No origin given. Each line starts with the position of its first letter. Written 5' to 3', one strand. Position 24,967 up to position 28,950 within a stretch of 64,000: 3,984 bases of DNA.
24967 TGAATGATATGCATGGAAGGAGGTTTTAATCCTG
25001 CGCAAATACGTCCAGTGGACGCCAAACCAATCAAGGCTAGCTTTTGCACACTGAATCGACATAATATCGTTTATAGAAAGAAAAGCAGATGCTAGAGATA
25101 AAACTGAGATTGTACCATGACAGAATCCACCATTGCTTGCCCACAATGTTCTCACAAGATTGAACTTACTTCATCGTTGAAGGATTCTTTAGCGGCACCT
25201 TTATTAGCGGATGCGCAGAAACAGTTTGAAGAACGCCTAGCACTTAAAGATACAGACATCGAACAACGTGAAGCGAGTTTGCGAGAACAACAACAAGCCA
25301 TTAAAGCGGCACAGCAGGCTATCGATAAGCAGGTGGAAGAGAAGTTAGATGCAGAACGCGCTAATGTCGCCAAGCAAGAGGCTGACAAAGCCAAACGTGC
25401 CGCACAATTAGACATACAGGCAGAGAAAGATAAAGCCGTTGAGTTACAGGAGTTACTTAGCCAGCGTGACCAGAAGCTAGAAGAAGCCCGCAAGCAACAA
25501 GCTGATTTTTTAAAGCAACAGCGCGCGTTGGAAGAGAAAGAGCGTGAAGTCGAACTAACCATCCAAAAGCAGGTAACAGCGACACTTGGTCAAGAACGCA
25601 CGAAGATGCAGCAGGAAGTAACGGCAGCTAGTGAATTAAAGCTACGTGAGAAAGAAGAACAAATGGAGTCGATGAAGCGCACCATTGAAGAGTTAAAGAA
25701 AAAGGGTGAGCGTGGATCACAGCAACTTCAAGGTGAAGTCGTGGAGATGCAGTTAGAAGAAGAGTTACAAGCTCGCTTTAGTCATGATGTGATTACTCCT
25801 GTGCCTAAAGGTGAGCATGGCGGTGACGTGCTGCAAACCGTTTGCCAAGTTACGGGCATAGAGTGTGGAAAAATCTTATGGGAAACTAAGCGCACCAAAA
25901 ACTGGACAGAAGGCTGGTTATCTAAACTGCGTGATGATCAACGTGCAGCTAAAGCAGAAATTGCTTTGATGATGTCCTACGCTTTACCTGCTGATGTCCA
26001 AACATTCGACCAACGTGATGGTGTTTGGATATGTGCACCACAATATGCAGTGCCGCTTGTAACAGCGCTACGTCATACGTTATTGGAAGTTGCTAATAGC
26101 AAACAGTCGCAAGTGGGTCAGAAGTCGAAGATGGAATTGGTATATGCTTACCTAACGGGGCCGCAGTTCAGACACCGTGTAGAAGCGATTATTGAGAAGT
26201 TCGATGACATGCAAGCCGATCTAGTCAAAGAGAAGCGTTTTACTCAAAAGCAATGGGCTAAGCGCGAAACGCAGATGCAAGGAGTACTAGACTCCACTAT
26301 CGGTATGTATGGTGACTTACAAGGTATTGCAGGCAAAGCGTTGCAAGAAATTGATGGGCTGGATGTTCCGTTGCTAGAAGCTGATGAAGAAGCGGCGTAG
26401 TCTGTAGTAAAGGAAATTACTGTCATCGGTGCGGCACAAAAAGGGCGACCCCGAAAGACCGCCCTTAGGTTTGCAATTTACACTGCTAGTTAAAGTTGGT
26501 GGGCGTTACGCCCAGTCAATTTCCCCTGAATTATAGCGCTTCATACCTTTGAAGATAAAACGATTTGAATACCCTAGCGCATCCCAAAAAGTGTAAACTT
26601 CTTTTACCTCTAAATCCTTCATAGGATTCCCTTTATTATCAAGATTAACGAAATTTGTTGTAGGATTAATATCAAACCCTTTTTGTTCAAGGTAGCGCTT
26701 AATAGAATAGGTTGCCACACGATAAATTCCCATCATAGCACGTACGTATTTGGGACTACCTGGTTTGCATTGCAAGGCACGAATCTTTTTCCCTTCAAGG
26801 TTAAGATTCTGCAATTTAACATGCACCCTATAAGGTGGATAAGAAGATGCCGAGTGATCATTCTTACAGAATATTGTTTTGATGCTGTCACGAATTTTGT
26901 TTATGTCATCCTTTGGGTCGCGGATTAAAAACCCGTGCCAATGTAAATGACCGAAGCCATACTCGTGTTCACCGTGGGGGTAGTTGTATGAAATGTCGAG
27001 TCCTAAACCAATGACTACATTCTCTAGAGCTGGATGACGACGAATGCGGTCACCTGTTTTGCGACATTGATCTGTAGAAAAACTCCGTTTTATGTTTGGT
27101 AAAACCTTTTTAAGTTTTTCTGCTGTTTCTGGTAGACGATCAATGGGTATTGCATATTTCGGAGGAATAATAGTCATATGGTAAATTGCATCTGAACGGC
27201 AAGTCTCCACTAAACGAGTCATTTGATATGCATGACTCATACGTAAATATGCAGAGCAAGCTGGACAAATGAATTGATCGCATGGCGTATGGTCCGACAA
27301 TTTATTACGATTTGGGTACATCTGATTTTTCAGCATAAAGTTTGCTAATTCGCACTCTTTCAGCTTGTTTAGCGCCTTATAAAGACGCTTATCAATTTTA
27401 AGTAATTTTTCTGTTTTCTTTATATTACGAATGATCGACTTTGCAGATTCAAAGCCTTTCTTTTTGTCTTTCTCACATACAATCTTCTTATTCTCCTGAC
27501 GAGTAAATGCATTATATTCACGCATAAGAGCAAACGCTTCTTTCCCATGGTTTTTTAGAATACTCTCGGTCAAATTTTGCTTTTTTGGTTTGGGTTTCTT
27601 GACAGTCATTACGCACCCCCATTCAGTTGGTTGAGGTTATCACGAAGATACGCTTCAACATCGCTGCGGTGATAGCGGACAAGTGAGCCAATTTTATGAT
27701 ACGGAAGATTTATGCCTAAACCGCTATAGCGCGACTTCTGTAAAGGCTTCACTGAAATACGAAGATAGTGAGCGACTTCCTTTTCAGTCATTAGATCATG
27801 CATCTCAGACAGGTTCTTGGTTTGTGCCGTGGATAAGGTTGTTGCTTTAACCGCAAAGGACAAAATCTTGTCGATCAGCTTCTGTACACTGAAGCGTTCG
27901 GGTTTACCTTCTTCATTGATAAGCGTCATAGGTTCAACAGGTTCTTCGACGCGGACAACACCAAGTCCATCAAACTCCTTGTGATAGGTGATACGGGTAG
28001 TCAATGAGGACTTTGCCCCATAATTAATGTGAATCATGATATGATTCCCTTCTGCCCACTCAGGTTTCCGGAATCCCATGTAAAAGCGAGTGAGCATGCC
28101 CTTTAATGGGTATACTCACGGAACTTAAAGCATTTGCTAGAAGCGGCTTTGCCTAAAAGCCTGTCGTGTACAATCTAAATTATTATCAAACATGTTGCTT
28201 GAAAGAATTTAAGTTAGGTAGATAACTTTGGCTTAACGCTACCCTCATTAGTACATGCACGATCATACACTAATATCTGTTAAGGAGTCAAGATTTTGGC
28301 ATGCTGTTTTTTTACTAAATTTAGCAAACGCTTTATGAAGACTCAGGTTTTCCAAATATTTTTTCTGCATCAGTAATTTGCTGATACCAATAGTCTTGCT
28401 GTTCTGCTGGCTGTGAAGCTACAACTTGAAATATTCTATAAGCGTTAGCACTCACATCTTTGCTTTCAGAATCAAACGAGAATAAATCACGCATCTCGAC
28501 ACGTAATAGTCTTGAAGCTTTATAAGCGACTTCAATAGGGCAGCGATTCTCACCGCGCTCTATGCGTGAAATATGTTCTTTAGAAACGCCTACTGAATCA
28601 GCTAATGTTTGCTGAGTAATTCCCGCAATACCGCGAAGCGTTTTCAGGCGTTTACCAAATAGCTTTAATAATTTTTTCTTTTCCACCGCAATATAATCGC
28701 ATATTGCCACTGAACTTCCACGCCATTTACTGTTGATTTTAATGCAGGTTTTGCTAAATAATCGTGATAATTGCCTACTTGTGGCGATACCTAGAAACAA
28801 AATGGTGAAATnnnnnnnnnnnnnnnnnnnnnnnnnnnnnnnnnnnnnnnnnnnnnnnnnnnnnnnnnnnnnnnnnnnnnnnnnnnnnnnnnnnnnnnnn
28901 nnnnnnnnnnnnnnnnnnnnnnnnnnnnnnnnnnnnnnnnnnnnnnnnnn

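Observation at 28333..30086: XRE regulator divergent from two tandem SHOCT-domain membrane paralogs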

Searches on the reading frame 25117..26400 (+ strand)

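Call 3: search_protein_families(library=pfam, proteins=[window:25117-26400:+], max_evalue=0.1)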
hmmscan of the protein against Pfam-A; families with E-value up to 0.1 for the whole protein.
window:25117-26400:+ (427 aa): 3 families
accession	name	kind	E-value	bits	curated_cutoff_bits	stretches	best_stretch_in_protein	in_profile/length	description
PF09903.14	DUF2130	-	8.8e-74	248.4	26.7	1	173-417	2-252/255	Uncharacterized protein conserved in bacteria (DUF2130)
PF22234.2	Rv2466c-like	-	0.05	14.2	27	1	153-249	76-173/180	Mycothiol-dependent nitroreductase Rv2466c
PF24441.1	DUF7560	-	0.068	13.3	27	0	1-25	1-25/44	Family of unknown function (DUF7560)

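Call 10: search_protein_families(library=padloc, proteins=[window:25117-26400:+], max_evalue=0.01)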
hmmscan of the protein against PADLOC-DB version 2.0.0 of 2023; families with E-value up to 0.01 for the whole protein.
window:25117-26400:+ (427 aa): 1 family
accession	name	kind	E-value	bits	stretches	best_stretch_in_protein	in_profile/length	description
PDLC03865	LmuB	-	0.0014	14.9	1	5-206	509-728/1007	-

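Call 11: search_protein_families(library=phrogs, proteins=[window:25117-26400:+], max_evalue=0.01)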
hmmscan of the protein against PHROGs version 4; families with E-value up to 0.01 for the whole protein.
window:25117-26400:+ (427 aa): 1 family
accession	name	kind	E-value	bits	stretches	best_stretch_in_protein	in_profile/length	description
phrog_13577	-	unknown function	0.0091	16.9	0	103-157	106-160/163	-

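Call 12: search_protein_families(library=ncbifam, proteins=[window:25117-26400:+], max_evalue=0.01)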
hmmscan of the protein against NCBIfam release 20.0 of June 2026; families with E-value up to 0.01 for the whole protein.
window:25117-26400:+ (427 aa): 1 family
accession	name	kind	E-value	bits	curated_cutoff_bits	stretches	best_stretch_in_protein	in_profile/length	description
TIGR02168.1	SMC_prok_B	equivalog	0.00068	17.5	567.35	1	30-219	705-893/1181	chromosome segregation protein SMC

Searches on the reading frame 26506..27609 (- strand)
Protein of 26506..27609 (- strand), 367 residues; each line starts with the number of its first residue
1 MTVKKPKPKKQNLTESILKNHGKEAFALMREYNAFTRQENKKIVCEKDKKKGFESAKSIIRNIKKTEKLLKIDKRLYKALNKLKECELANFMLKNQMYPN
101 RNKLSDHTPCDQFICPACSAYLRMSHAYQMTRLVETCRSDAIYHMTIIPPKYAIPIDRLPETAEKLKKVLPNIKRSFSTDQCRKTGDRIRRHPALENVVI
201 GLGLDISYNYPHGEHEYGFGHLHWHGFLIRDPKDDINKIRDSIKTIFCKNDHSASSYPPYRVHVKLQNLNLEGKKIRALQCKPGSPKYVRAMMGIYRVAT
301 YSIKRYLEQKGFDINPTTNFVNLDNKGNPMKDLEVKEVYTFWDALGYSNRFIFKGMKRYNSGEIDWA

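Call 3: search_protein_families(library=pfam, proteins=[window:26506-27609:-], max_evalue=0.1)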
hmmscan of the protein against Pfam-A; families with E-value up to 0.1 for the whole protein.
window:26506-27609:- (367 aa): 1 family
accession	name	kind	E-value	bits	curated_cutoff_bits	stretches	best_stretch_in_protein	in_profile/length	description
PF16067.10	DUF4809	-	0.037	14.4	27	1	29-93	66-130/130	Domain of unknown function (DUF4809)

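Call 10: search_protein_families(library=padloc, proteins=[window:26506-27609:-], max_evalue=0.01)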
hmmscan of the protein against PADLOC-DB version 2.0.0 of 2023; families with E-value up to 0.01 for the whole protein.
window:26506-27609:- (367 aa): 1 family
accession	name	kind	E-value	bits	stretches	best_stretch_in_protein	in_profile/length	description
PDLC03962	ShosT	-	0.0087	13.9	0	47-138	34-121/237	-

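Call 11: search_protein_families(library=phrogs, proteins=[window:26506-27609:-], max_evalue=0.01)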
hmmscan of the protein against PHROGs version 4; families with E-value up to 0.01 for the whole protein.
window:26506-27609:- (367 aa): 1 family
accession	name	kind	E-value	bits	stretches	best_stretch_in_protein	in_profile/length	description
phrog_11975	-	unknown function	0.0037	17.3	1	25-133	50-153/370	-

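Call 12: search_protein_families(library=ncbifam, proteins=[window:26506-27609:-], max_evalue=0.01)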
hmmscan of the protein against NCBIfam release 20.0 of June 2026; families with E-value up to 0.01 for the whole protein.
window:26506-27609:- (367 aa): 0 families

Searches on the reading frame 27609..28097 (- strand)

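Call 3: search_protein_families(library=pfam, proteins=[window:27609-28097:-], max_evalue=0.1)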
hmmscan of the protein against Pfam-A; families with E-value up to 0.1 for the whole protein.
window:27609-28097:- (162 aa): 1 family
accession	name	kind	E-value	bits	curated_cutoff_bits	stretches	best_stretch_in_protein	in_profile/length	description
PF12728.13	HTH_17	-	1.3e-08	35.3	27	1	102-154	1-50/51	Helix-turn-helix domain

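Call 10: search_protein_families(library=padloc, proteins=[window:27609-28097:-], max_evalue=0.01)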
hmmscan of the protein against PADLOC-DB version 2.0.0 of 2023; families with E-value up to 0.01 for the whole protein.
window:27609-28097:- (162 aa): 1 family
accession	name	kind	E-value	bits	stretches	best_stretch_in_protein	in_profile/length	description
PDLC04133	mad1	-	0.0096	14.2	0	99-153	2-53/60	mads_1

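Call 11: search_protein_families(library=phrogs, proteins=[window:27609-28097:-], max_evalue=0.01)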
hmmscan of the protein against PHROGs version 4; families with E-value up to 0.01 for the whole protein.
window:27609-28097:- (162 aa): 5 families
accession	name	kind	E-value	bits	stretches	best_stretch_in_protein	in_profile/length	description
phrog_66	-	integration and excision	7.9e-08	33.4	1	89-159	80-148/412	excisionase and transcriptional regulator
phrog_668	-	DNA, RNA and nucleotide metabolism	2.7e-06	28.2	1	90-159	51-118/181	HTH DNA binding protein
phrog_15534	-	DNA, RNA and nucleotide metabolism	5.3e-06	27.9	1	94-154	35-91/93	HTH DNA binding protein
phrog_2528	-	unknown function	8e-05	23.6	1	104-154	30-79/90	-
phrog_7338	-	unknown function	0.00071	20.8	1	94-155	25-81/87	-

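Call 12: search_protein_families(library=ncbifam, proteins=[window:27609-28097:-], max_evalue=0.01)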
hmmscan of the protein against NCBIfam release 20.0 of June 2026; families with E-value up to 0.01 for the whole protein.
window:27609-28097:- (162 aa): 2 families
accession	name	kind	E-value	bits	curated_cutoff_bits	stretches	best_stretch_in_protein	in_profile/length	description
TIGR01764.1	excise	domain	1.3e-05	25.4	28.8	1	102-152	1-48/49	excisionase family DNA-binding protein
NF047737.1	antiphage_MADS1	equivalog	3e-05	24.2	80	1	102-150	3-48/49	methylation-associated defense system helix-turn-helix domain-containing protein MAD1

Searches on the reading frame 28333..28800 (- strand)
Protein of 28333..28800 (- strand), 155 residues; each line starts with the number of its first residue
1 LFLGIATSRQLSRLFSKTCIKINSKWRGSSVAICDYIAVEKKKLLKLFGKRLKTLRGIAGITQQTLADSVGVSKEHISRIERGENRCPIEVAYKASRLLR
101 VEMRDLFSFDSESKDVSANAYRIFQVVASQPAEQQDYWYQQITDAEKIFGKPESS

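Call 3: search_protein_families(library=pfam, proteins=[window:28333-28800:-], max_evalue=0.1)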
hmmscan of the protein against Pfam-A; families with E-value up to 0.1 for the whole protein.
window:28333-28800:- (155 aa): 7 families
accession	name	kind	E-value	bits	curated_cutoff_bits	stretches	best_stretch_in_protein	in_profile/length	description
PF01381.28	HTH_3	-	4.5e-11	43.1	23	1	52-106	1-55/55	Helix-turn-helix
PF13560.12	HTH_31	-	4.3e-10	40.2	27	1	48-101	2-56/64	Helix-turn-helix domain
PF12844.13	HTH_19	-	3.4e-06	27.3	30.2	1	49-99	1-51/64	Helix-turn-helix domain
PF13443.12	HTH_26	-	0.00021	21.9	22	1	51-110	1-61/63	Cro/C1-type HTH DNA-binding domain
PF13545.12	HTH_Crp_2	-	0.00072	19.9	27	1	58-80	19-42/70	Crp-like helix-turn-helix domain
PF04545.22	Sigma70_r4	-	0.0015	18.5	24.1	1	56-82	16-42/50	Sigma-70, region 4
PF05269.17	Phage_CII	-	0.048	14.3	21.3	1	55-81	18-44/91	Bacteriophage CII protein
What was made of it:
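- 28333..28710 (-): XRE-family (HTH_3) regulator, 125 aa from GTG 28710. An alternative start at GTG 28686 gives 117 aa. The maximal ORF reaches 28800. HTH_3 43.1 bits and HTH_31 40.2 bits (call 3).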

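Call 10: search_protein_families(library=padloc, proteins=[window:28333-28800:-], max_evalue=0.01)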
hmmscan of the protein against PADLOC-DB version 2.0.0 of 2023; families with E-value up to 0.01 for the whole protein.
window:28333-28800:- (155 aa): 18 families
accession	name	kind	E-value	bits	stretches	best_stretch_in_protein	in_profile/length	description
PDLC02926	HTH_VI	-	8.6e-12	43.2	1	48-129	2-82/92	-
PDLC03954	RmrA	-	1e-10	39.1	1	41-140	4-103/380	-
PDLC04142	capH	-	1.4e-08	33.7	1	45-108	4-67/103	capH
PDLC03664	Control_protein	-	3.7e-07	28.5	1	47-107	13-73/74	control protein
PDLC03665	Control_protein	-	4.2e-07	28.1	1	47-110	8-72/77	control protein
PDLC03953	RmrA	-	4.2e-07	27.5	1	48-122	6-77/373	-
PDLC04775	PDC-M69A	-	8.2e-07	27.5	1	48-114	8-74/113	-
PDLC03947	RmrA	-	1.2e-06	25.6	1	42-126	6-90/383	-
PDLC03945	RmrA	-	1.5e-06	25.6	1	48-142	3-101/394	-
PDLC03951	RmrA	-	3e-06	24.5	1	49-131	10-91/400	-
PDLC03949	RmrA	-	7.8e-06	23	1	50-127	5-82/363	-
PDLC03952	RmrA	-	9.1e-06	22.7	1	40-124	15-97/395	-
PDLC03944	RmrA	-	9.3e-06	22.9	1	46-117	5-74/384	-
PDLC03946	RmrA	-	3e-05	20.9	1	49-128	4-83/357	-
PDLC03948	RmrA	-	0.00073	16.5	1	47-128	8-90/397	-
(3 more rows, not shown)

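Call 11: search_protein_families(library=phrogs, proteins=[window:28333-28800:-], max_evalue=0.01)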
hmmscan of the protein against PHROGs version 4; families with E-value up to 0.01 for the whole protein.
window:28333-28800:- (155 aa): 23 families
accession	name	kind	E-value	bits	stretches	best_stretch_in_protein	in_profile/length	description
phrog_8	-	transcription regulation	6.1e-12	46.6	1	36-114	66-143/346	transcriptional regulator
phrog_3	-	transcription regulation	3.3e-11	44.6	1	41-122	82-163/430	transcriptional repressor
phrog_5823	-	transcription regulation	3.6e-11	43.8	1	48-117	7-77/404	transcriptional regulator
phrog_2967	-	transcription regulation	7.8e-11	42.9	1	42-145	5-107/225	transcriptional regulator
phrog_4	-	transcription regulation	2.9e-10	40.7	1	46-129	135-205/400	transcriptional repressor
phrog_2328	-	transcription regulation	6.3e-10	39.9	1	48-112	16-80/128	transcriptional repressor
phrog_2439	-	transcription regulation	2.1e-08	34.5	1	45-122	5-81/367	transcriptional regulator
phrog_955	-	DNA, RNA and nucleotide metabolism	7.8e-07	29.9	1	40-142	17-114/142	HTH DNA binding protein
phrog_7241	-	transcription regulation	8e-06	26.9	1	51-106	65-120/122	transcriptional regulator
phrog_1373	-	transcription regulation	1.1e-05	26.5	1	33-108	52-124/166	transcriptional regulator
phrog_6831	-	transcription regulation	1.8e-05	25.6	1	59-94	17-53/68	transcriptional regulator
phrog_7396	-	unknown function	2.4e-05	25.1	1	39-134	7-107/227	-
phrog_1124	-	transcription regulation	9.3e-05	23.1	1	49-97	10-57/177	transcriptional regulator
phrog_6962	-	unknown function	9.7e-05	23.6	1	49-95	3-49/73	-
phrog_2104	-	unknown function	0.00017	22.7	1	50-86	42-78/103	-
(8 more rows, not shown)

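Call 12: search_protein_families(library=ncbifam, proteins=[window:28333-28800:-], max_evalue=0.01)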
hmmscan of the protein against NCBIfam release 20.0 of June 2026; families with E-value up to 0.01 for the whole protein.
window:28333-28800:- (155 aa): 16 families
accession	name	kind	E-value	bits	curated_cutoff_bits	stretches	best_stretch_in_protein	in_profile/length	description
NF041951.1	phage_RstR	subfamily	5.9e-11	42.6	80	1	48-141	3-95/108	RstR family transcriptional repressor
NF006015.0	PRK08154.1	subfamily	1.4e-10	40.9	204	1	39-137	22-117/314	anaerobic benzoate catabolism transcriptional regulator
NF047948.1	male_kill_WMK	equivalog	4e-10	39.6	300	1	32-118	146-233/300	WO male-killing family protein Wmk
TIGR03070.1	couple_hipB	subfamily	3e-09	36.7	71.65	1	48-99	3-54/58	type II toxin-antitoxin system Y4mF family antitoxin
NF046032.1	TransRegSlrRBacil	equivalog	4e-07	30.2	250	1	49-111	3-66/149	HTH-type transcriptional regulator SlrR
TIGR00270.2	TIGR00270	equivalog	2.8e-06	27.2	110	1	40-111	68-139/159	multiprotein bridging factor aMBF1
NF052239.1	antitox_spr1629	equivalog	1.6e-05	24.2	335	1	48-135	3-94/377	spr1629 family repressor/antitoxin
NF003162.0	PRK04140.1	equivalog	7.8e-05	21.9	263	1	47-104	126-183/317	transcriptional regulator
TIGR03830.1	CxxCG_CxxCG_HTH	subfamily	0.00021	21.1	61.8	1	41-89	59-107/127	type II TA system antitoxin MqsA family protein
NF058600.1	TransRegSco1979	equivalog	0.00051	19.2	350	1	47-89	8-50/280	Sco1979 family transcriptional regulator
NF007257.0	PRK09706.1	subfamily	0.0023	17.8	101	1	46-90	4-48/135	transcriptional repressor DicA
NF007408.0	PRK09943.1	equivalog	0.0023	17.5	211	1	48-114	8-74/185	HTH-type transcriptional regulator PuuR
NF040522.1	VC1465_fam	subfamily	0.0026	17.8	70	0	53-100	2-48/111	VC1465 family Xer recombination activation factor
NF041575.1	antitoxPezA_Strep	equivalog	0.003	17.5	290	1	48-92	2-46/158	type II toxin-antitoxin system antitoxin PezA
TIGR02607.1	antidote_HigA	equivalog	0.0048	16.7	47.7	1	60-102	20-62/81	HigA family addiction module antitoxin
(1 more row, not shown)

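Call 62: list_cluster_members(proteins=[P0002, P0001, window:28333-28710:-, window:31185-32192:-, window:26506-27609:-, window:33218-34543:+, window:37908-39125:-])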
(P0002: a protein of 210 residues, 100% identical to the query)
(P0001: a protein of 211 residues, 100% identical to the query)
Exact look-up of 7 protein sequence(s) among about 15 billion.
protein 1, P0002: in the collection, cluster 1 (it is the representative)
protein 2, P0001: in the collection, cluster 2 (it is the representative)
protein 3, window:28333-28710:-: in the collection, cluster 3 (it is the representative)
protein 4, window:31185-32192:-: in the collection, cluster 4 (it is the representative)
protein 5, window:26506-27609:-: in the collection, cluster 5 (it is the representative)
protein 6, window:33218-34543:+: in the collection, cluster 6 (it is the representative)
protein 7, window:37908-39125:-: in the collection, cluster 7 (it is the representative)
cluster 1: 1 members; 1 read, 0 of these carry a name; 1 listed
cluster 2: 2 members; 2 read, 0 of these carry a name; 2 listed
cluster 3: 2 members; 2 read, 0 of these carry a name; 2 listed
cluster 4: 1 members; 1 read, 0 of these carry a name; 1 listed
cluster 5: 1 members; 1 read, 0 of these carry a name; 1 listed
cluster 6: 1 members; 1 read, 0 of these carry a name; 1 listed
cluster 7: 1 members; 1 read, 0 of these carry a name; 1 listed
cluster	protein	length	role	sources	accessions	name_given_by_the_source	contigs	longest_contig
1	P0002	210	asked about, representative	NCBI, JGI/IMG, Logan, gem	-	-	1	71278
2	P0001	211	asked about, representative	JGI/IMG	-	-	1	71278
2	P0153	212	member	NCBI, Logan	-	-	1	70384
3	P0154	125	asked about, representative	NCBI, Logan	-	-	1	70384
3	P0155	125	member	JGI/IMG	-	-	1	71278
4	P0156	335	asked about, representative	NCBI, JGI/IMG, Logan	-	-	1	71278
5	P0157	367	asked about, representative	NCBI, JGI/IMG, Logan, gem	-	-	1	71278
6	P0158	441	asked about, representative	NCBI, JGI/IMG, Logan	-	-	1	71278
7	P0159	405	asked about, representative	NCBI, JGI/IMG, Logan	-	-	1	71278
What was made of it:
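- Tried and rejected: The organism could not be named, because the sources give no names (call 62).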
